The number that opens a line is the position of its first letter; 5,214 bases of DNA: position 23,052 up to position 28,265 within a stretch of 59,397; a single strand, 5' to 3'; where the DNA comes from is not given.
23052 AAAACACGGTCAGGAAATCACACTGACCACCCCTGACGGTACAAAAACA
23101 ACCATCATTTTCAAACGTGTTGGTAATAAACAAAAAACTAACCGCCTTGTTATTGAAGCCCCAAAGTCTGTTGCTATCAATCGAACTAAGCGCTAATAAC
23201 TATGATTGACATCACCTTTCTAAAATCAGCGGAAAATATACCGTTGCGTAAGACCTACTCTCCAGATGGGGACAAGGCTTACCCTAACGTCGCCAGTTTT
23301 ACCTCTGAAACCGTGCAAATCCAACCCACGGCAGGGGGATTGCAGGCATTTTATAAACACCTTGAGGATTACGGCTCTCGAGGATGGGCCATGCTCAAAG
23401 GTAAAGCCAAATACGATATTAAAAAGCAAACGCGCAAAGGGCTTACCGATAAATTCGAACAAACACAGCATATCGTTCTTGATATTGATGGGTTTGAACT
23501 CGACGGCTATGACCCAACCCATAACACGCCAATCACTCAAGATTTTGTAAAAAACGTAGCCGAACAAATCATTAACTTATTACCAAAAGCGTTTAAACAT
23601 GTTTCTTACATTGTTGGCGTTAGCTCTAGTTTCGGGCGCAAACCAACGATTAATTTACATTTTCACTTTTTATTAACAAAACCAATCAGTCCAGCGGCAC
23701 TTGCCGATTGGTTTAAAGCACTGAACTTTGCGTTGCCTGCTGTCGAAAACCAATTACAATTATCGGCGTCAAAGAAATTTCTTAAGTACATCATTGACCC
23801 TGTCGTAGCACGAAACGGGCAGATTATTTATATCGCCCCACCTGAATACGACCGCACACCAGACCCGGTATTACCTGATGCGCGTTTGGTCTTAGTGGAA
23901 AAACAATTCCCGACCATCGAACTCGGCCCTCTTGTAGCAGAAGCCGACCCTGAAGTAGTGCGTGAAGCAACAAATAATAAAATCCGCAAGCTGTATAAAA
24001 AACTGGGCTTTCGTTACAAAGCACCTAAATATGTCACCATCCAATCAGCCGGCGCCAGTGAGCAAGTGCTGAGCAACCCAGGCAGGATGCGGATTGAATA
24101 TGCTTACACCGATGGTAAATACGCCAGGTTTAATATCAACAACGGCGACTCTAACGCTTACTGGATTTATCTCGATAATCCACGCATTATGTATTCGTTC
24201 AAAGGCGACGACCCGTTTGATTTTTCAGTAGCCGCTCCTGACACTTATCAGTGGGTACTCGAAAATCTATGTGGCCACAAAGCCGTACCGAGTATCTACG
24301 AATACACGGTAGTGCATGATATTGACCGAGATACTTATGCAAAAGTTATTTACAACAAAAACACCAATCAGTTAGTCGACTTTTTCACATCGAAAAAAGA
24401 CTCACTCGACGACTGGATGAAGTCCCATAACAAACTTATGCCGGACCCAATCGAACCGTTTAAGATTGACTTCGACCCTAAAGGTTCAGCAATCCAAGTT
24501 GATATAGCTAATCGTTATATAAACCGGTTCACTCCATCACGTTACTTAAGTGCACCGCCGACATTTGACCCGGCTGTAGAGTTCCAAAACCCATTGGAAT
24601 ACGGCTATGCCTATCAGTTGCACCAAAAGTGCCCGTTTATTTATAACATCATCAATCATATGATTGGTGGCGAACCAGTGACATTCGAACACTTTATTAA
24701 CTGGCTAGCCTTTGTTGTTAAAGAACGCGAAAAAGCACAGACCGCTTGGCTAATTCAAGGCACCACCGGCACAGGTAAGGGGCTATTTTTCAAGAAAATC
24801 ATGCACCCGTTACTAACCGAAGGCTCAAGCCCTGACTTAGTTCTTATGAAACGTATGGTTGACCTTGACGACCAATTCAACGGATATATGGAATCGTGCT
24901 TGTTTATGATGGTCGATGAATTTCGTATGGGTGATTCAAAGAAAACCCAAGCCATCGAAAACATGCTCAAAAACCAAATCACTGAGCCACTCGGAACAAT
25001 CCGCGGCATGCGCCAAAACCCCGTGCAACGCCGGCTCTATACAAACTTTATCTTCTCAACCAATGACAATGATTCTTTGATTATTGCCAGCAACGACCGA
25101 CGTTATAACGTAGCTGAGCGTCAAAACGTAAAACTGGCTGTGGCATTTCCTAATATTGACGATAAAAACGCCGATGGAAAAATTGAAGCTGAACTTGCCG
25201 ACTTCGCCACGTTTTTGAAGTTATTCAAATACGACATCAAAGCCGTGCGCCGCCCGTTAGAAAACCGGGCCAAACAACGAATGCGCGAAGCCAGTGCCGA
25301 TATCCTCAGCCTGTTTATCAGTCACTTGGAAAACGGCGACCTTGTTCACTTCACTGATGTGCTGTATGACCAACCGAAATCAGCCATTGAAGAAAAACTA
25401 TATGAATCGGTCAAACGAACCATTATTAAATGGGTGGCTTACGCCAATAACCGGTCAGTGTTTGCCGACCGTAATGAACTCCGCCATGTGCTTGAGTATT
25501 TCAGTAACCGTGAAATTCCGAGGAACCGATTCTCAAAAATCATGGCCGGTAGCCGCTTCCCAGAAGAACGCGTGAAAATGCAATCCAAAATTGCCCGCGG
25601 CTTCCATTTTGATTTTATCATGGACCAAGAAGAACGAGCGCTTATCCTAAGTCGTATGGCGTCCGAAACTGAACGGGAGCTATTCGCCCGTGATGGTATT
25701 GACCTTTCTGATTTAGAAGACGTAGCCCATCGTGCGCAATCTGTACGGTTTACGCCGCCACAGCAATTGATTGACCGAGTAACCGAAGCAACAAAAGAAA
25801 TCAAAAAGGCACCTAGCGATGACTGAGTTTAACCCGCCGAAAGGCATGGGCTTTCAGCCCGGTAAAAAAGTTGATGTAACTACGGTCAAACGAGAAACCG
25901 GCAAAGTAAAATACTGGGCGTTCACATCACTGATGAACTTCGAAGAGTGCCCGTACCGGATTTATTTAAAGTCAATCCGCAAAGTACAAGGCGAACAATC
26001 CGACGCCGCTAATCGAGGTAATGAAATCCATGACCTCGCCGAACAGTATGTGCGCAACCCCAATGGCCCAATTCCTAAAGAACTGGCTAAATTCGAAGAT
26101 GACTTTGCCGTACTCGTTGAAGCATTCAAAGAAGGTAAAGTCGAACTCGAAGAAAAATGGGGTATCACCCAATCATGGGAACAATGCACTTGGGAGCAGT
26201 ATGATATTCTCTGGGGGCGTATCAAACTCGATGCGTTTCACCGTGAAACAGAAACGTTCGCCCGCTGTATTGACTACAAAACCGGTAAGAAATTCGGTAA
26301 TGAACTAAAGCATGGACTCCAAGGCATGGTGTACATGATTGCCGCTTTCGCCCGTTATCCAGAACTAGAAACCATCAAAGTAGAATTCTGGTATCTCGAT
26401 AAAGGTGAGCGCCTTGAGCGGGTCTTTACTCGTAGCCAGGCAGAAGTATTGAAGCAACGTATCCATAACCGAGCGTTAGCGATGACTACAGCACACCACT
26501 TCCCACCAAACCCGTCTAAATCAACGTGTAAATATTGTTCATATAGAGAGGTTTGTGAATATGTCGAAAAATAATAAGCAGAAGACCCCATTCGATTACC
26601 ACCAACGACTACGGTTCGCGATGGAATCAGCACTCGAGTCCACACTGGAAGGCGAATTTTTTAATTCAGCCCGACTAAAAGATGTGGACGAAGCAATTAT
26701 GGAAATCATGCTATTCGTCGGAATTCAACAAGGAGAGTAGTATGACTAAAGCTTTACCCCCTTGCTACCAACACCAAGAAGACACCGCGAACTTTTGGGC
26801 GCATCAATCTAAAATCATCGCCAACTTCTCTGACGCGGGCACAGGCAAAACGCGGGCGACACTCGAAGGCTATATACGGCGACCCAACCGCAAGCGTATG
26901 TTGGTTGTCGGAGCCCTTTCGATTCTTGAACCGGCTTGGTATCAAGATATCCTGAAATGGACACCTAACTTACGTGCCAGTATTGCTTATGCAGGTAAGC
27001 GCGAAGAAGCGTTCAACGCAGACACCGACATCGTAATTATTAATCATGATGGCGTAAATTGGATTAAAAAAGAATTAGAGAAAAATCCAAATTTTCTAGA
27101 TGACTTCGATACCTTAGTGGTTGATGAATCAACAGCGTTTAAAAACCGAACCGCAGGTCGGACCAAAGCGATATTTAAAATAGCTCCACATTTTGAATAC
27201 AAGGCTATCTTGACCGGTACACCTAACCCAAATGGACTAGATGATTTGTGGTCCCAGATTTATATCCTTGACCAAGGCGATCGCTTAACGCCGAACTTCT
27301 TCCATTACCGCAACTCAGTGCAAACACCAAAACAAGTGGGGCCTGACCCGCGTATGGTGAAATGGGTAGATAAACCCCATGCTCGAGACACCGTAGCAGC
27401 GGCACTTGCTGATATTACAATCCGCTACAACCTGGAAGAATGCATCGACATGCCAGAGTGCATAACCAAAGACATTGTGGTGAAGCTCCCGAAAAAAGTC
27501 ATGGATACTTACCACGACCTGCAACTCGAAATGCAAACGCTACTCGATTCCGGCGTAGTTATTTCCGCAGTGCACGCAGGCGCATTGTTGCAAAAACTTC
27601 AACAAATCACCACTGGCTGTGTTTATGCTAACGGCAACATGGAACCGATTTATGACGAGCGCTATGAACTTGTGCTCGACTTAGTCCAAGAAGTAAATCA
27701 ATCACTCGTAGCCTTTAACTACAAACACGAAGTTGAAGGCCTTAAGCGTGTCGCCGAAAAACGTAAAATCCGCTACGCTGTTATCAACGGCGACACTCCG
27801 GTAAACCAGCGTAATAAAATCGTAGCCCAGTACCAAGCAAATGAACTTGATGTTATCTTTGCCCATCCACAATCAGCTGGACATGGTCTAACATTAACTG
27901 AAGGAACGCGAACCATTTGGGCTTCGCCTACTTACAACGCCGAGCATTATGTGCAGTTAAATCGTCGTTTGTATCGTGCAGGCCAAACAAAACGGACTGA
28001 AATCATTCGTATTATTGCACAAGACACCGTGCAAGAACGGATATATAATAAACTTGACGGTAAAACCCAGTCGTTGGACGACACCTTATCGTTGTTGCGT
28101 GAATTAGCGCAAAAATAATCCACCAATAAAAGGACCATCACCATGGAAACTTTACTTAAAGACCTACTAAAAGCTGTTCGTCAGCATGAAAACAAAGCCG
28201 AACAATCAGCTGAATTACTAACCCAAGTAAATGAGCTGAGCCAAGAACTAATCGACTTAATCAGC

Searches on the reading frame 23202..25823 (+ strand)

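Call 12: search_protein_families(library=phrogs, proteins=[window:23202-25823:+], max_evalue=0.00001)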
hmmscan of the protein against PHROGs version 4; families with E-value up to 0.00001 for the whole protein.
window:23202-25823:+ (874 aa): 5 families
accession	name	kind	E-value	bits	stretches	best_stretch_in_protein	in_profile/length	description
phrog_24712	-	unknown function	8.2e-162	540.9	1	3-815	2-768/801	-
phrog_1156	-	DNA, RNA and nucleotide metabolism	6.6e-19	68.9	1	449-714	517-763/855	DNA primase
phrog_1829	-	DNA, RNA and nucleotide metabolism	7.3e-13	48.5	1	469-709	460-693/772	DNA primase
phrog_4762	-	unknown function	1.6e-09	37.3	1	449-639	441-625/822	-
phrog_16950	-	DNA, RNA and nucleotide metabolism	8.3e-06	25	0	4-207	5-216/843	DNA primase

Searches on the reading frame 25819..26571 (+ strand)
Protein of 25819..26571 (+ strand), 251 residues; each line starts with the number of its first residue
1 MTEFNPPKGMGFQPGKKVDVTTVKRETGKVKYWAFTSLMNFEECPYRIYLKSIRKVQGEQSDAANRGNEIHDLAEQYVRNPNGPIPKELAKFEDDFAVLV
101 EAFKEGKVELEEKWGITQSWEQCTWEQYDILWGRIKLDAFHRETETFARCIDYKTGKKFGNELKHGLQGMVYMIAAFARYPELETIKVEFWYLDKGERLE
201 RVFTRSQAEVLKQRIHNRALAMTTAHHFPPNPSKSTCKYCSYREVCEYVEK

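Call 83: search_protein_families(library=phrogs, proteins=[window:25819-26571:+], max_evalue=0.00001)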
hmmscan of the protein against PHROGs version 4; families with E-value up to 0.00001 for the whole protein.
window:25819-26571:+ (251 aa): 4 families
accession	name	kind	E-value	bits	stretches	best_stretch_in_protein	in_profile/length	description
phrog_69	-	DNA, RNA and nucleotide metabolism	1.6e-24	87.8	1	21-249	78-326/501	exonuclease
phrog_1218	-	DNA, RNA and nucleotide metabolism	1.1e-09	39.1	0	38-111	15-79/364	exonuclease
phrog_298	-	DNA, RNA and nucleotide metabolism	3.6e-06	27.6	1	59-190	101-221/293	exonuclease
phrog_1706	-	DNA, RNA and nucleotide metabolism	5.8e-06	27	0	40-248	54-244/293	CRISPR/Cas system associated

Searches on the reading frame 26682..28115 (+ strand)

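Call 12: search_protein_families(library=phrogs, proteins=[window:26682-28115:+], max_evalue=0.00001)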
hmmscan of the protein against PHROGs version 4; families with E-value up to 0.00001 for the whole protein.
window:26682-28115:+ (478 aa): 5 families
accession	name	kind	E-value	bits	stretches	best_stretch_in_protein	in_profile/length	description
phrog_62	-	DNA, RNA and nucleotide metabolism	6.3e-107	359.8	1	29-468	698-1132/1881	DNA helicase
phrog_11354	-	unknown function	4.6e-17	62.8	1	378-464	13-100/116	-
phrog_16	-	DNA, RNA and nucleotide metabolism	6.3e-17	62.1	1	28-442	273-596/986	DNA helicase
phrog_29996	-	unknown function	5e-16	58.9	1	69-464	773-1159/1189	-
phrog_24008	-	DNA, RNA and nucleotide metabolism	2.7e-08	33.2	0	115-196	567-648/1006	helicase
